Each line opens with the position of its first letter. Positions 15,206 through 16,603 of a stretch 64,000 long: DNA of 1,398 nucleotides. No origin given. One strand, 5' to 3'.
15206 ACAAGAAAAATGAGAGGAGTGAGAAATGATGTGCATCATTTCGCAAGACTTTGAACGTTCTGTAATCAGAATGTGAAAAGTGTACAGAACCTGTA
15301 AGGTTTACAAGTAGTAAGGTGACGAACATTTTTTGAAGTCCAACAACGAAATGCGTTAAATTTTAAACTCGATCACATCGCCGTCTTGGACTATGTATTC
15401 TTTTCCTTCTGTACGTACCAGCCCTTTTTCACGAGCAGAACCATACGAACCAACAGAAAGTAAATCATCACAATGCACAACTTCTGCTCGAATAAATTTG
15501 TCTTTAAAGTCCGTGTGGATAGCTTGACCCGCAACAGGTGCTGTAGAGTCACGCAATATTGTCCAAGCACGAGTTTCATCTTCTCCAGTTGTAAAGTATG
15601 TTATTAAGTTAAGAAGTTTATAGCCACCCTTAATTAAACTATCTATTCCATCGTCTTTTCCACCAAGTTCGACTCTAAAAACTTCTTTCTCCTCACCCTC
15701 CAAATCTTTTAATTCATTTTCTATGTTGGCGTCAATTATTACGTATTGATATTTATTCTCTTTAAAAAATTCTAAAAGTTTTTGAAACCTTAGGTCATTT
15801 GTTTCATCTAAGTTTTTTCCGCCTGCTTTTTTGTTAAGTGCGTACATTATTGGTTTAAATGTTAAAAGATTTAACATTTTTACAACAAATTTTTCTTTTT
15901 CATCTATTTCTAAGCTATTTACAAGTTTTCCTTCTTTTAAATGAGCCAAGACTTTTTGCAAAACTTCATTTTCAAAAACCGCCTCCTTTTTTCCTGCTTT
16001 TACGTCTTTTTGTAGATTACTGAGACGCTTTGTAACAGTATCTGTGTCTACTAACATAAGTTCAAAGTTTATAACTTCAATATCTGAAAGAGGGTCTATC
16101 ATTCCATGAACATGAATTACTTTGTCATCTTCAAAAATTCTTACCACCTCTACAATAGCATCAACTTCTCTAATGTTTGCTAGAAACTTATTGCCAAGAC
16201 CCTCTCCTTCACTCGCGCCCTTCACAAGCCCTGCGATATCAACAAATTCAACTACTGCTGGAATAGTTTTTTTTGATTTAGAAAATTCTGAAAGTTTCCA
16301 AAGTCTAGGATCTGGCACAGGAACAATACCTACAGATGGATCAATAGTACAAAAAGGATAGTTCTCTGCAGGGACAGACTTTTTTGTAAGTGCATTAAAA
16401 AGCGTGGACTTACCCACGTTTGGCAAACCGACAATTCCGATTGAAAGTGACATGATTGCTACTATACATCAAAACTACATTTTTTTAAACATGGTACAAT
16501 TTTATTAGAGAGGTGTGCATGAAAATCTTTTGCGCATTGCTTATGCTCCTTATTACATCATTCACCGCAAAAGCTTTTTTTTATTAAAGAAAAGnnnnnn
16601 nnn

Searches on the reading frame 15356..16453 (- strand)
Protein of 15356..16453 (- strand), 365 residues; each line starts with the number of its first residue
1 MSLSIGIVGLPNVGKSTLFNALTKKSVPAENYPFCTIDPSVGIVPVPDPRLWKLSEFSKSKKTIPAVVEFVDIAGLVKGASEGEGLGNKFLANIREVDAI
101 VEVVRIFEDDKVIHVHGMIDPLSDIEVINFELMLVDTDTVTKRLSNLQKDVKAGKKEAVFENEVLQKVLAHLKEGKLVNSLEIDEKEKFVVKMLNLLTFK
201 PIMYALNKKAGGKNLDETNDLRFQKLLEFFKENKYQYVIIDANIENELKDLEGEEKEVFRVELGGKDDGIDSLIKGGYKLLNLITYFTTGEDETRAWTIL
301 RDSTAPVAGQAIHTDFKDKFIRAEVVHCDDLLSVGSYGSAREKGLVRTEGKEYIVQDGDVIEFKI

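Call 74: search_protein_families(library=pfam, proteins=[window:15356-16453:-], max_evalue=0.0001)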
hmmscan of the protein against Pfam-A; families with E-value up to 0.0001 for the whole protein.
window:15356-16453:- (365 aa): 3 families
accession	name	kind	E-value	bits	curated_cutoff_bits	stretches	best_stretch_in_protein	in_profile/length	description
PF06071.19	YchF-GTPase_C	-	7.3e-33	113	27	1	283-365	1-83/84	Protein of unknown function (DUF933)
PF01926.29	MMR_HSR1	-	2.9e-22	79.4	21.9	1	5-108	2-86/113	50S ribosome-binding GTPase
PF02421.24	FeoB_N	-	1.4e-07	31.6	27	1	5-44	3-42/156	Ferrous iron transport protein B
